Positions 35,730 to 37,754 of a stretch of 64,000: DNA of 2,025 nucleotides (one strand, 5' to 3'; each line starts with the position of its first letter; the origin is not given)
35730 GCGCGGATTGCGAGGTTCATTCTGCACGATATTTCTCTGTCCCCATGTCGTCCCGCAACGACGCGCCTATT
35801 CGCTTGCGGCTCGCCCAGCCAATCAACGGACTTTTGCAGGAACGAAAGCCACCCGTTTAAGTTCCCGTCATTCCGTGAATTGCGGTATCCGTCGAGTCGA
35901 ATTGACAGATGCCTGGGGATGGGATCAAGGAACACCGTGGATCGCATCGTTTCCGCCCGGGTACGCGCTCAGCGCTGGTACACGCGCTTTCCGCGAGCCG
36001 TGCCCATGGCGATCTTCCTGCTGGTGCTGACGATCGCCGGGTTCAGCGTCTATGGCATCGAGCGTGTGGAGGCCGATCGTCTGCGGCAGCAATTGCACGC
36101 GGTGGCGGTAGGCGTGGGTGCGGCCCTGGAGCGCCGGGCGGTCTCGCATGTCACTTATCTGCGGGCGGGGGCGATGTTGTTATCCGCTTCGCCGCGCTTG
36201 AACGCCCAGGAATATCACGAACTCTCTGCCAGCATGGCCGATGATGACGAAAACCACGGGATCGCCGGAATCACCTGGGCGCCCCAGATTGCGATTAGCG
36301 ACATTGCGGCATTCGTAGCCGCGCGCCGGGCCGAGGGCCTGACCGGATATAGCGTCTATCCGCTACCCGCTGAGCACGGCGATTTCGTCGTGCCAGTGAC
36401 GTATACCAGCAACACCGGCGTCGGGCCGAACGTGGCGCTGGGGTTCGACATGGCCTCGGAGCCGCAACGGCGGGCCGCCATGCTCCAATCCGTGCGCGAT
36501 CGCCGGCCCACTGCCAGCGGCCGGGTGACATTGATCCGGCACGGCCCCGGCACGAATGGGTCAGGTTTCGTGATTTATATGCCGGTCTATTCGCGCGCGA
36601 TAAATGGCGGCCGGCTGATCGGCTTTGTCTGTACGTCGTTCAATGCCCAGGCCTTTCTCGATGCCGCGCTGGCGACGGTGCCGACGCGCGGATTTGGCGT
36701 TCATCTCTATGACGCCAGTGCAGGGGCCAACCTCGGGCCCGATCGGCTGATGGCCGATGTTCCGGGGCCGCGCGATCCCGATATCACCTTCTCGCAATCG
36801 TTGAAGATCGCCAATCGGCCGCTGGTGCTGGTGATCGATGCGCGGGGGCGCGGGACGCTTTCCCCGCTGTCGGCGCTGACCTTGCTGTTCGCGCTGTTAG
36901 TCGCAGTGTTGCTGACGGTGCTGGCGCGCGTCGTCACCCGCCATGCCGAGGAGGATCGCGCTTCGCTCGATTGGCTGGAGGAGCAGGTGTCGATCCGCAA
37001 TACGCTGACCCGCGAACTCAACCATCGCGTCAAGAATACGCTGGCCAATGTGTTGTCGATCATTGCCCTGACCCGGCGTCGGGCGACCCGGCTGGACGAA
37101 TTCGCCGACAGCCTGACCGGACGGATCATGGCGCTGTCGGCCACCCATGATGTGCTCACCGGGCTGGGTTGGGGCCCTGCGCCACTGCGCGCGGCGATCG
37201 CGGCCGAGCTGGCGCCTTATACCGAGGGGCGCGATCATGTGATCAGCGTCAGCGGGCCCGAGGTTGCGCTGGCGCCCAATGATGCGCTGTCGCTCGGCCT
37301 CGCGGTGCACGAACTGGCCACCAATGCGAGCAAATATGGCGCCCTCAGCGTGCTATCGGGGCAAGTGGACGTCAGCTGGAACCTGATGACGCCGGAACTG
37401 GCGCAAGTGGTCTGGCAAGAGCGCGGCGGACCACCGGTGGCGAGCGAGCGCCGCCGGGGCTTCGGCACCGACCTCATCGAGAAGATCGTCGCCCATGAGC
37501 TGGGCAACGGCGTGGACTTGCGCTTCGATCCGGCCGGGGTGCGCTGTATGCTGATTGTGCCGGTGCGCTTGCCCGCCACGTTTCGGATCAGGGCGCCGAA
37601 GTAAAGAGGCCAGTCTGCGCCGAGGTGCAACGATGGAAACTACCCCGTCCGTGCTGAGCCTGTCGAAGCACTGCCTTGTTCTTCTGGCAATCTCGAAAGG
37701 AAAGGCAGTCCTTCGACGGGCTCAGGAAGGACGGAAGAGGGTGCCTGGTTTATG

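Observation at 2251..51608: Five-copy three-hairpin element family that conserves structure rather than sequence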

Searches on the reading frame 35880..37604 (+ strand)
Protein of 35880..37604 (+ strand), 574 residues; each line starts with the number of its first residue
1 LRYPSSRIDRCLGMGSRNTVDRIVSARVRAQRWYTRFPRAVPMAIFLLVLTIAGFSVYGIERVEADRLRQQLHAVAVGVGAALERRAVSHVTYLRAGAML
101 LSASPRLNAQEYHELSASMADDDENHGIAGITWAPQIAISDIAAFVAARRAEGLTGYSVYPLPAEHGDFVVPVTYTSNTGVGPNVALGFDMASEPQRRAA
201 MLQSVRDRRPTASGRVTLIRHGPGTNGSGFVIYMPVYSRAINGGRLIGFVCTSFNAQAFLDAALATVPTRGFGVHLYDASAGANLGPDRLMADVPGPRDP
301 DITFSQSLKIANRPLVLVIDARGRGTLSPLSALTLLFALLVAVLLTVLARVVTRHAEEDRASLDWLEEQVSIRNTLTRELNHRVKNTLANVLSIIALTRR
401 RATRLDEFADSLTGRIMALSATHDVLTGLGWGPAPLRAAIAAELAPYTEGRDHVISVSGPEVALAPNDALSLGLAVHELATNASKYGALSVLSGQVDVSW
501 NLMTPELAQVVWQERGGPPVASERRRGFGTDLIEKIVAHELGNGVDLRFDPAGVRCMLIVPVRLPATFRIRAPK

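Call 84: search_protein_families(library=pfam, proteins=[window:35880-37604:+], max_evalue=0.00001)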
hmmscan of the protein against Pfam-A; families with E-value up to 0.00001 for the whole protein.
window:35880-37604:+ (574 aa): 3 families
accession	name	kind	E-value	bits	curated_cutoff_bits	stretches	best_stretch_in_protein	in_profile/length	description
PF03924.19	CHASE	-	5.7e-35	121.2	25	1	107-282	3-182/189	CHASE domain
PF07536.20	HWE_HK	-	9.5e-23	81.2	22.8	1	379-461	1-83/83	HWE histidine kinase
PF07568.18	HisKA_2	-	7.8e-07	29.5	22.3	1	379-426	1-50/76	Histidine kinase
